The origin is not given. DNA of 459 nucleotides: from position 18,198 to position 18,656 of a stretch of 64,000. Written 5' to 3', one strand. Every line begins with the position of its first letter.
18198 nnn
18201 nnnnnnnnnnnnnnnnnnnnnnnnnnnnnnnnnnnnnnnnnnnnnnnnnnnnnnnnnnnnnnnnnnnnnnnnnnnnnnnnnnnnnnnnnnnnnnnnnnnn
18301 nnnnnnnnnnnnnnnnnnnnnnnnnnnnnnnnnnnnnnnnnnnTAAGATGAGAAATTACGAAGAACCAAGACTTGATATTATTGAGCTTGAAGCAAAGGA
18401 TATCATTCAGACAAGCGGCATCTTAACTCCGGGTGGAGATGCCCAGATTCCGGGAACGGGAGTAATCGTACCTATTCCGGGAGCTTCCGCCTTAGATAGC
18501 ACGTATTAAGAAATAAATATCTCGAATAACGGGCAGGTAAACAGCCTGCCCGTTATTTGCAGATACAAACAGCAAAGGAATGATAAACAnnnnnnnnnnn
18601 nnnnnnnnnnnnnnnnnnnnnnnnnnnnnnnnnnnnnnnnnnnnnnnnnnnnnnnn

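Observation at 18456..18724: Shared TGVIVP[IL]P motif links the 53-aa ORF to the mature N-terminus of the SLH protein, suggesting a docking peptide for the anchorless giant protein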

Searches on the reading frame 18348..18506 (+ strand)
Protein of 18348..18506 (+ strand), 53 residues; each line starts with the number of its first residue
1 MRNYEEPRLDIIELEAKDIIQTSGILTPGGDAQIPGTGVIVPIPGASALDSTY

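Call 4: search_protein_families(library=pfam, proteins=[window:18348-18506:+], max_evalue=0.1)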
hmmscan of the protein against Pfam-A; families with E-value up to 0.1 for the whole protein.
window:18348-18506:+ (53 aa): 0 families
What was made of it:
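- Closest known: SLH-anchored scaffoldins of cellulosomes, which bind by cohesin-dockerin pairs. Different: No cohesin or dockerin domain is detectable (call 4).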

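Call 5: search_protein_families(library=ncbifam, proteins=[window:18348-18506:+], max_evalue=0.1)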
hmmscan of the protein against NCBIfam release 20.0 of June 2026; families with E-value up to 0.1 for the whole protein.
window:18348-18506:+ (53 aa): 0 families

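Call 7: find_homologous_proteins(query=window:18348-18506:+, max_evalue=10)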
Query window:18348-18506:+ (53 aa): 4 proteins with E <= 10 among 4 candidates.
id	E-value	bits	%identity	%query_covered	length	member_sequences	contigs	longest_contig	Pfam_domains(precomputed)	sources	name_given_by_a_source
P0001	1.5e-26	107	100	100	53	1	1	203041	-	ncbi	-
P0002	5.2e-18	81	72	100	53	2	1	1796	-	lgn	-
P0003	3.4e-17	78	73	100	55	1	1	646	-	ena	-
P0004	4.6e-14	69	66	100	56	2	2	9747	-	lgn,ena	-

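Call 9: find_encoding_contigs(protein=P0004, flank=10000)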
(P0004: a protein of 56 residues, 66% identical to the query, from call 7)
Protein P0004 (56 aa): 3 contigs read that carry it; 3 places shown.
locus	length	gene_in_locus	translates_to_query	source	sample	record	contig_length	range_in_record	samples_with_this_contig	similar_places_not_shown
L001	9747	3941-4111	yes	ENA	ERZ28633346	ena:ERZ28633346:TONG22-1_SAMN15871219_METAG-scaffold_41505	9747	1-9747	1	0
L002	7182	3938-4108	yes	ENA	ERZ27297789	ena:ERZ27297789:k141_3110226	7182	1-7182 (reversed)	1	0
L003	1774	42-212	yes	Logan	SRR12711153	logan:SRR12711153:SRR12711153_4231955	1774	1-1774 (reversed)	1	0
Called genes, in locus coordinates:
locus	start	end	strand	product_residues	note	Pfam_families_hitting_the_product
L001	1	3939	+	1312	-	?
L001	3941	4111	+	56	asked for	-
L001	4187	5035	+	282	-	PF00395:SLH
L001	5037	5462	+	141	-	-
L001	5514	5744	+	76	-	-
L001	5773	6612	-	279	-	PF00702:Hydrolase, PF13344:Hydrolase_6, PF13419:HAD_2 (weak), PF13242:Hydrolase_like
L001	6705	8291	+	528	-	PF28550:DUF8436, PF01266:DAO (faint), PF03486:HI0933_like (faint), PF07992:Pyr_redox_2 (weak), PF21688:FAD-depend_C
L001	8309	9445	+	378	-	PF03600:CitMHS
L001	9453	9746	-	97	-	?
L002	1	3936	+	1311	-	?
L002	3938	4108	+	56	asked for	-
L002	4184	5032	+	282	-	PF00395:SLH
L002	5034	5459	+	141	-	-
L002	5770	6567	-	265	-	PF00702:Hydrolase, PF13344:Hydrolase_6, PF13419:HAD_2 (weak), PF13242:Hydrolase_like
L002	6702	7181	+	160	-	?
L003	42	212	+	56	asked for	-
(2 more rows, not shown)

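Call 10: find_encoding_contigs(protein=P0002, flank=10000)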
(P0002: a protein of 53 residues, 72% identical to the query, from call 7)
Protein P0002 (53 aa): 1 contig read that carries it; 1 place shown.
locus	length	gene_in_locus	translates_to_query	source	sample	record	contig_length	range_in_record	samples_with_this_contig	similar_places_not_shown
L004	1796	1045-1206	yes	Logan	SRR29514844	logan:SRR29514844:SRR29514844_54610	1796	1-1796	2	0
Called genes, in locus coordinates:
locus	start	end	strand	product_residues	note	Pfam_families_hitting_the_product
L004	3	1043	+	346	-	?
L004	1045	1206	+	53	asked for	-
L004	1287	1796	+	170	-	?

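Call 11: find_encoding_contigs(protein=P0003, flank=10000)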
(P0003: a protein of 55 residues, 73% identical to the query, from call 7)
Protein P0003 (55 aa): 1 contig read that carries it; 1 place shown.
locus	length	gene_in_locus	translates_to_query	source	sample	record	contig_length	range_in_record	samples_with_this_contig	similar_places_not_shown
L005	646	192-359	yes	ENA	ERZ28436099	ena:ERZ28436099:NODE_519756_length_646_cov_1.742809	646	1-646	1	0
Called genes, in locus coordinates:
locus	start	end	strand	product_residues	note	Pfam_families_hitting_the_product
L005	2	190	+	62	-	?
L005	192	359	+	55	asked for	-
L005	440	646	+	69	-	?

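Call 22: search_protein_representatives(alignment_id=A1)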
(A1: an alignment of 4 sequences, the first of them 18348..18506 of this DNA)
Query: 4 sequences, 53 profile positions. Proteins with E-value up to 0.001 (for the whole library): 106; up to 1e-10: 7; up to 1e-30: 1. The best 106 are listed.
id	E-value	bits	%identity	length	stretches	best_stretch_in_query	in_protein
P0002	2.7e-32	126.6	-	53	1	1-53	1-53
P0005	6.1e-19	83.8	-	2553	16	9-30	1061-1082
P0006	4.5e-18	81.1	-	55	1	1-53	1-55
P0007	4.6e-17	77.8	-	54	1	1-53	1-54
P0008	6.8e-15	70.9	-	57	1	1-53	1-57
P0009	1.8e-13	66.4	-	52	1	1-45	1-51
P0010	5.8e-11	58.3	-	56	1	1-53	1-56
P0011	1.1e-08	51.0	-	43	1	1-39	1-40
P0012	2.9e-08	49.7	-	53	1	1-48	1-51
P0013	7.6e-08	48.3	-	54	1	1-53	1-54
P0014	1.1e-06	44.7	-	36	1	1-35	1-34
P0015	2.7e-06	43.4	-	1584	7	10-30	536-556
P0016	3.2e-06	43.1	-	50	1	1-43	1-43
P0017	3.8e-06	42.9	-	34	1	1-28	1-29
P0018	6.9e-06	42.1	-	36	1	1-32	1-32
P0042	1.0e-04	38.3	-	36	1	1-26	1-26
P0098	8.0e-04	35.4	-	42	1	1-35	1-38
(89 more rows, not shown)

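Call 31: find_homologous_proteins(query=A2, max_evalue=0.01)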
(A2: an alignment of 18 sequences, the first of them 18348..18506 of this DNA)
Query A2 (18 sequences) (53 aa, profile of the alignment): 45 proteins with E <= 0.01 among 978 candidates.
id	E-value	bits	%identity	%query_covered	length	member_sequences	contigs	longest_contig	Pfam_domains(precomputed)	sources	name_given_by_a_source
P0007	5.1e-23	99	56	100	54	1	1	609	-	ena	-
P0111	8.9e-23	98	66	100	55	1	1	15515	-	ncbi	-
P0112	1.3e-22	97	64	100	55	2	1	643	-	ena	-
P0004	1.7e-22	97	66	100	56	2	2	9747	-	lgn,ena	-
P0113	2.5e-22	96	64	100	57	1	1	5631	-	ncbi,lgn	-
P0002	2.7e-22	96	72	100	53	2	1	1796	-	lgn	-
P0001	5.4e-22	95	100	100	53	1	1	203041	-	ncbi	-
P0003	2.1e-21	94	73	100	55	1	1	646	-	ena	-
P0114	3.5e-21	93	58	100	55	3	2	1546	-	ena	-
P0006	4.1e-21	93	60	100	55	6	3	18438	-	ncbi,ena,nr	ncbi:MAG: hypothetical protein IKB55_03210 [Clostridia bacterium]|nr:hypothetical protein [Clostridi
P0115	8.2e-20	88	59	100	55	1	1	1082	-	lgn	-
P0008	1.5e-19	88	53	100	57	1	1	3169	-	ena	-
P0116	1.2e-18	85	60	100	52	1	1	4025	-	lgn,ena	-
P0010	5.3e-18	83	45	100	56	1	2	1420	-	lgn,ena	-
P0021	5.7e-17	79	48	83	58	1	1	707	-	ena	-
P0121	9.0e-10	56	69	49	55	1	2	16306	-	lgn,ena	-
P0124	9.1e-9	53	58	36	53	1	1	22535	-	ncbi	-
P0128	4.1e-6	45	34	94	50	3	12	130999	-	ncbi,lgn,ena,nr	ncbi:MAG: hypothetical protein IJY55_02890 [Clostridia bacterium]|nr:hypothetical protein [Clostridi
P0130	1.5e-5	43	50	42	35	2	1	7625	-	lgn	-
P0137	2.6e-3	36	33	60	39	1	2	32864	-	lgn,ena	-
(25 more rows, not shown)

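Call 33: find_encoding_contigs(protein=P0111, flank=10000, max_places=2)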
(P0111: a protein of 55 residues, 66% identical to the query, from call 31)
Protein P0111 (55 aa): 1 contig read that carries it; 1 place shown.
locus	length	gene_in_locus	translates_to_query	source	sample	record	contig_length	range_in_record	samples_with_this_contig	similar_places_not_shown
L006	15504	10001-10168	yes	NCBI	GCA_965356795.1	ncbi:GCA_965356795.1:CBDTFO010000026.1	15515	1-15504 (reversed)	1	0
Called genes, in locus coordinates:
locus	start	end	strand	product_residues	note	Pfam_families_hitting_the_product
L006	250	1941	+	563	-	PF03389:MobA_MobL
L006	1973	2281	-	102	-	PF01381:HTH_3, PF12844:HTH_19, PF13443:HTH_26 (weak)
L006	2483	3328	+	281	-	PF02899:Phage_int_SAM_1 (weak), PF13495:Phage_int_SAM_4 (weak), PF00589:Phage_integrase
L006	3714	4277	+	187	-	PF00440:TetR_N (faint)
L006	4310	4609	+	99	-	-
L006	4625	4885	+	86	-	-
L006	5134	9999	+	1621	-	-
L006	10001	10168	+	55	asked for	-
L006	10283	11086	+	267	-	PF00395:SLH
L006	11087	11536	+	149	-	-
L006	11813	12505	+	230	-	PF27840:ScmC (faint)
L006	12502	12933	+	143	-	PF00717:Peptidase_S24 (faint)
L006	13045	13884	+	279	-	PF02899:Phage_int_SAM_1 (weak), PF00589:Phage_integrase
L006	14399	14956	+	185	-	PF00440:TetR_N (weak)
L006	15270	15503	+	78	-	?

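Call 34: find_encoding_contigs(protein=P0006, flank=10000, max_places=2)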
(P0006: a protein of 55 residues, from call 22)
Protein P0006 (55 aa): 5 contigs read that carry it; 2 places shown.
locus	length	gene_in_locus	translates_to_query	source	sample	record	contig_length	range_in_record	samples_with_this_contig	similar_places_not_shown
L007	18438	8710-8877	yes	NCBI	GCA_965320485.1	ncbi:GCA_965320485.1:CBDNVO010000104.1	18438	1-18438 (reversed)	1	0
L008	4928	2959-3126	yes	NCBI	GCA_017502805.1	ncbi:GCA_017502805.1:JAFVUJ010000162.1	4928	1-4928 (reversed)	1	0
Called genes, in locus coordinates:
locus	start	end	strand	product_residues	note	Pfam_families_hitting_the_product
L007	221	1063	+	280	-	PF13495:Phage_int_SAM_4 (weak), PF02899:Phage_int_SAM_1 (weak), PF00589:Phage_integrase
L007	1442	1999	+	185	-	-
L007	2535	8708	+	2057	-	PF13229:Beta_helix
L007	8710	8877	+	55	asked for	-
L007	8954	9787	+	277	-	PF00395:SLH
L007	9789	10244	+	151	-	-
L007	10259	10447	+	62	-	-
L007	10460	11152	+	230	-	-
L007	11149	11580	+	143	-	PF00717:Peptidase_S24 (weak)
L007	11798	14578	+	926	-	PF01966:HD, PF13487:HD_5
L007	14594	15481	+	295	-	-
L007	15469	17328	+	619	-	PF09960:DUF2194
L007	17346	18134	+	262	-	PF11997:DUF3492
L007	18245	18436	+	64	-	?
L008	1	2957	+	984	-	?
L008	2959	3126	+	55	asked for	-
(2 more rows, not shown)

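Call 35: find_encoding_contigs(protein=P0008, flank=10000, max_places=2)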
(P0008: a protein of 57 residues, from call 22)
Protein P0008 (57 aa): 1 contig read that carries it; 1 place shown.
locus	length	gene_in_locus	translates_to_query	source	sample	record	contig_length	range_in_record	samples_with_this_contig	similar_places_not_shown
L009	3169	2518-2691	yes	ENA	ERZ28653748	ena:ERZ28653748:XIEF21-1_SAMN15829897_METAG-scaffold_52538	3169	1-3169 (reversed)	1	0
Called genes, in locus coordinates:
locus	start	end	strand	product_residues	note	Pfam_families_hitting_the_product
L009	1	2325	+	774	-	?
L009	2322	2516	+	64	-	-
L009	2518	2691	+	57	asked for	-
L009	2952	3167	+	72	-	?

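Call 38: find_encoding_contigs(protein=P0121, flank=10000, max_places=2)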
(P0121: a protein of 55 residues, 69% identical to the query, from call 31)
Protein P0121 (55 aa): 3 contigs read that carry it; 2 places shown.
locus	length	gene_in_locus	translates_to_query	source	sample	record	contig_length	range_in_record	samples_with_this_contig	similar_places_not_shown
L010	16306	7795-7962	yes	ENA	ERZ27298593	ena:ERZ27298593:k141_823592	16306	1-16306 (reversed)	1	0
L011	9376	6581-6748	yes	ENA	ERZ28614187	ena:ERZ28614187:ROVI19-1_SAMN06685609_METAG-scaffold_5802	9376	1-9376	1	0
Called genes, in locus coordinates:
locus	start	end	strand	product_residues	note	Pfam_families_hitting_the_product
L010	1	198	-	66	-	?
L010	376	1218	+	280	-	PF13495:Phage_int_SAM_4, PF00589:Phage_integrase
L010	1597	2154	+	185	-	PF00440:TetR_N (weak)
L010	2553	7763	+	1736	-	-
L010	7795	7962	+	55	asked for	-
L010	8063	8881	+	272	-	PF00395:SLH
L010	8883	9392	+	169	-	-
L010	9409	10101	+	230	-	PF27840:ScmC (weak)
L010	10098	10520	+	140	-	-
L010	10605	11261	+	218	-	-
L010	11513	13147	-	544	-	PF00239:Resolvase, PF07508:Recombinase, PF13408:Zn_ribbon_recom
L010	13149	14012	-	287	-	PF07508:Recombinase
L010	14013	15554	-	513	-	PF00239:Resolvase, PF07508:Recombinase, PF13408:Zn_ribbon_recom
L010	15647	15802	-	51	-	-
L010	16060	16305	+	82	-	?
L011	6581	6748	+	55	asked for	-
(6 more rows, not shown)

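Call 39: find_encoding_contigs(protein=P0124, flank=10000, max_places=2)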
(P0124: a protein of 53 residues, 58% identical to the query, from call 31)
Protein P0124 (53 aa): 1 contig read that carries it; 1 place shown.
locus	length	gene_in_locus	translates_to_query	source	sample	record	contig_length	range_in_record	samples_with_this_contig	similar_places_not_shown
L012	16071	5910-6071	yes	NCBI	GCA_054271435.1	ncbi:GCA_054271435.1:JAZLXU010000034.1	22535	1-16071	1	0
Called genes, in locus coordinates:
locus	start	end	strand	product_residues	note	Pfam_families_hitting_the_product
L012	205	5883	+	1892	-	PF13229:Beta_helix (weak)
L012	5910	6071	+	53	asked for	-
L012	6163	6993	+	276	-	PF00395:SLH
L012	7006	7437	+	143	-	-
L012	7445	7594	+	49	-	-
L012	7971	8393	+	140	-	-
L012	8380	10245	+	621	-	PF02384:N6_Mtase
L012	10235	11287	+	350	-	PF01420:Methylase_S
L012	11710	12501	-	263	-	PF00106:adh_short, PF08659:KR, PF13561:adh_short_C2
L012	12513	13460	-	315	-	PF00248:Aldo_ket_red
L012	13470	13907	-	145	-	-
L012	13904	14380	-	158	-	-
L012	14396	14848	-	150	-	PF04074:DUF386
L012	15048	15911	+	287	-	PF07883:Cupin_2 (weak), PF00165:HTH_AraC (faint), PF12833:HTH_18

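Call 40: find_encoding_contigs(protein=P0128, flank=10000, max_places=2)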
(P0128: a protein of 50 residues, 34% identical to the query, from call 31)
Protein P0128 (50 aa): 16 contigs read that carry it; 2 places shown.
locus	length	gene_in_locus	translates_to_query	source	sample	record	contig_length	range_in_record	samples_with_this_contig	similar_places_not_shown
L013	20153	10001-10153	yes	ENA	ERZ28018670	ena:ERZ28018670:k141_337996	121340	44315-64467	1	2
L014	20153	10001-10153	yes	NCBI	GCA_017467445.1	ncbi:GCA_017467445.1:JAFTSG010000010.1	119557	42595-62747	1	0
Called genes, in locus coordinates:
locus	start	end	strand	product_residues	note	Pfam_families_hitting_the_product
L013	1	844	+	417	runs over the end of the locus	PF06689:zf-C4_ClpX, PF00493:MCM (weak), PF01078:Mg_chelatase (faint), PF05496:RuvB_N (weak), PF00004:AAA, PF07724:AAA_2, PF07728:AAA_5 (faint), PF10431:ClpB_D2-small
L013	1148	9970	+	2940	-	PF13229:Beta_helix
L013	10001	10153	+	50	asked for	-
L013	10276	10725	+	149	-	-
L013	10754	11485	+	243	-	-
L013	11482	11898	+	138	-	-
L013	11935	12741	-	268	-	PF02673:BacA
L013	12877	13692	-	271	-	PF10609:ParA, PF01656:CbiA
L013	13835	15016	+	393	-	PF01979:Amidohydro_1, PF07969:Amidohydro_3 (weak)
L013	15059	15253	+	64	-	-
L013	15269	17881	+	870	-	PF00133:tRNA-synt_1, PF01406:tRNA-synt_1e (faint), PF09334:tRNA-synt_1g, PF13603:tRNA-synt_1_2, PF09334:tRNA-synt_1g, PF08264:Anticodon_1, PF10458:Val_tRNA-synt_C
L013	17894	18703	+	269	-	PF18937:DUF5685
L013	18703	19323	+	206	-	PF00226:DnaJ (weak)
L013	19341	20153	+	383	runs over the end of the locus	PF01594:AI-2E_transport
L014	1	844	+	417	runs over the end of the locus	PF06689:zf-C4_ClpX, PF00493:MCM (weak), PF01078:Mg_chelatase (faint), PF05496:RuvB_N (weak), PF00004:AAA, PF07724:AAA_2, PF07728:AAA_5 (faint), PF10431:ClpB_D2-small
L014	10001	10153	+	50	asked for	-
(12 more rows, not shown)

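Call 45: search_protein_families(library=ncbifam, proteins=[L007:10460-11149:+, L007:11149-11577:+, L007:9789-10241:+, L007:10259-10444:+, L010:10605-11258:+, L007:1442-1996:+, window:18348-18506:+], max_evalue=1)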
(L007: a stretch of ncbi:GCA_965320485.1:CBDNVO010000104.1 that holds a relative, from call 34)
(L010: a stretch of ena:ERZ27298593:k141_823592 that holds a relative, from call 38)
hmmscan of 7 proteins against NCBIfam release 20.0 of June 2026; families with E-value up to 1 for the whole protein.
L007:10460-11149:+ (230 aa): 1 family
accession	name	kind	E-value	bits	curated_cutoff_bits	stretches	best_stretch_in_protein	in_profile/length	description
TIGR00679.1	hpr-ser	equivalog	0.019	14.2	240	1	78-135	133-188/300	HPr(Ser) kinase/phosphatase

L007:11149-11577:+ (143 aa): 3 families
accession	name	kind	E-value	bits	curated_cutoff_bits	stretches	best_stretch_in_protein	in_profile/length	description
TIGR02228.1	sigpep_I_arch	equivalog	7.5e-05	22.6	51.85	1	5-96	24-121/158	signal peptidase I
TIGR02754.1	sod_Ni_protease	equivalog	0.0027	18.2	63.25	1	16-77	1-67/90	nickel-type superoxide dismutase maturation protease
NF007621.2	PRK10276.1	subfamily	0.063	13.3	110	1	11-92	27-109/115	translesion error-prone DNA polymerase V autoproteolytic subunit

L007:9789-10241:+ (151 aa): 0 families

L007:10259-10444:+ (62 aa): 1 family
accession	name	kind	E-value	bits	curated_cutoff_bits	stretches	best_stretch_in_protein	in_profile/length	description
NF007456.1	PRK10026.1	exception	0.069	13.4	242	1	9-38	11-40/141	glutaredoxin-dependent arsenate reductase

L010:10605-11258:+ (218 aa): 0 families

L007:1442-1996:+ (185 aa): 9 families
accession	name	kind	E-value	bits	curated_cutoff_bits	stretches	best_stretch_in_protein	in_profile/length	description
NF053878.1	FATransRegFadRBac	equivalog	0.00023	21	200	1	9-72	4-67/190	fatty acid metabolism transcriptional regulator FadR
TIGR03613.1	RutR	equivalog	0.00034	20.5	368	1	6-102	6-104/202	pyrimidine utilization regulatory protein R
NF051457.1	acryl_TF_AcuR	equivalog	0.00039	19.8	247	1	7-99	16-112/204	acrylate utilization transcriptional regulator AcuR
TIGR03384.1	betaine_BetI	equivalog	0.0069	16.1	201.3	1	9-70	9-70/189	choline-binding transcriptional repressor BetI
NF041196.1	ScbR_bind_reg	equivalog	0.015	15.5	150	1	11-55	9-53/191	ScbR family autoregulator-binding transcription factor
NF011584.0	PRK15008.1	equivalog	0.019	14.8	230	1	6-96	16-108/212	HTH-type transcriptional regulator RutR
NF007949.0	PRK10668.1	equivalog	0.024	14.1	271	1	6-61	9-64/216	multidrug efflux transporter transcriptional repressor AcrR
NF051852.1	efflux_TF_MtrR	exception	0.031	14.1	280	1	10-56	12-58/205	multidrug efflux system transcriptional repressor MtrR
NF001978.0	PRK00767.1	equivalog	0.035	13.9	118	1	9-71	10-72/197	transcriptional regulator BetI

window:18348-18506:+ (53 aa): 0 families

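Call 51: find_encoding_contigs(protein=P0137, flank=10000, max_places=2)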
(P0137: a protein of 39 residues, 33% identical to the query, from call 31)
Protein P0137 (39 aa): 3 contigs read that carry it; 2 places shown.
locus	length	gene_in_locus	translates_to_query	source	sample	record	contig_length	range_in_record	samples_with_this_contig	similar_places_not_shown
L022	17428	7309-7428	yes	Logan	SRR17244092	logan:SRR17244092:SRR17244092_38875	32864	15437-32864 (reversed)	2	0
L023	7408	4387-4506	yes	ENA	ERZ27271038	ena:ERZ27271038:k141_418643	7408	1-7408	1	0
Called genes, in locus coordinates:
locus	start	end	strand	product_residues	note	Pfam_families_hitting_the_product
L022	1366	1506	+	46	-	-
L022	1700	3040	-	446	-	PF14501:HATPase_c_5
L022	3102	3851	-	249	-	PF00072:Response_reg, PF04397:LytTR (weak)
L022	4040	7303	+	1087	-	-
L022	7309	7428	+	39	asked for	-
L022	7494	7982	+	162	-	-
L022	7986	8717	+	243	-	PF27840:ScmC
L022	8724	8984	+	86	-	PF05402:PqqD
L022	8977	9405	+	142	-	-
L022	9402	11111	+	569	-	PF00664:ABC_membrane, PF00005:ABC_tran, PF02463:SMC_N (weak), PF13401:AAA_22 (weak)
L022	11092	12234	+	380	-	PF14907:NTP_transf_5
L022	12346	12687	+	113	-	-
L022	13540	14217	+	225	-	PF00072:Response_reg, PF00486:Trans_reg_C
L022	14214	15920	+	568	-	PF00512:HisKA, PF02518:HATPase_c, PF14501:HATPase_c_5 (weak)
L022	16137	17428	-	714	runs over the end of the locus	PF00457:Glyco_hydro_11, PF02018:CBM_4_9, PF00404:Dockerin_1, PF01522:Polysacc_deac_1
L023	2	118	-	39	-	?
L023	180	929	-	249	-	PF00072:Response_reg, PF04397:LytTR (weak)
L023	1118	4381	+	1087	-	-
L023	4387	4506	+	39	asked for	-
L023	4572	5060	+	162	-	-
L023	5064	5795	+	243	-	PF27840:ScmC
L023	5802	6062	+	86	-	PF05402:PqqD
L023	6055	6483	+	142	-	-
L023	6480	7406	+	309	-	?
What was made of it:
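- An AgrC-like kinase and a LytTR regulator sit next to the L022/L023 cassette (call 51).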

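Call 52: find_encoding_contigs(protein=P0130, flank=10000, max_places=2)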
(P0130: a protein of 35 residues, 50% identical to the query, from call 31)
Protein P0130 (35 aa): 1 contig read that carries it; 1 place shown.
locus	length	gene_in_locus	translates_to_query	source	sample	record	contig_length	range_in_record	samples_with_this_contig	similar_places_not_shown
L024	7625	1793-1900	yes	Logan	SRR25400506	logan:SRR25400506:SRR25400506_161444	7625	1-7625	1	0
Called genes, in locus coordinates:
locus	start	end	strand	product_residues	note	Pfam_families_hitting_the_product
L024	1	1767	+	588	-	?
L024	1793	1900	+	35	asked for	-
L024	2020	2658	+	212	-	-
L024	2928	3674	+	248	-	PF27840:ScmC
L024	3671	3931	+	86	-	PF05402:PqqD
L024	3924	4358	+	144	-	-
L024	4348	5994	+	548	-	PF00664:ABC_membrane, PF00005:ABC_tran, PF02463:SMC_N (faint), PF13401:AAA_22 (weak)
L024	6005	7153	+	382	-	PF14907:NTP_transf_5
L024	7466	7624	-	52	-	?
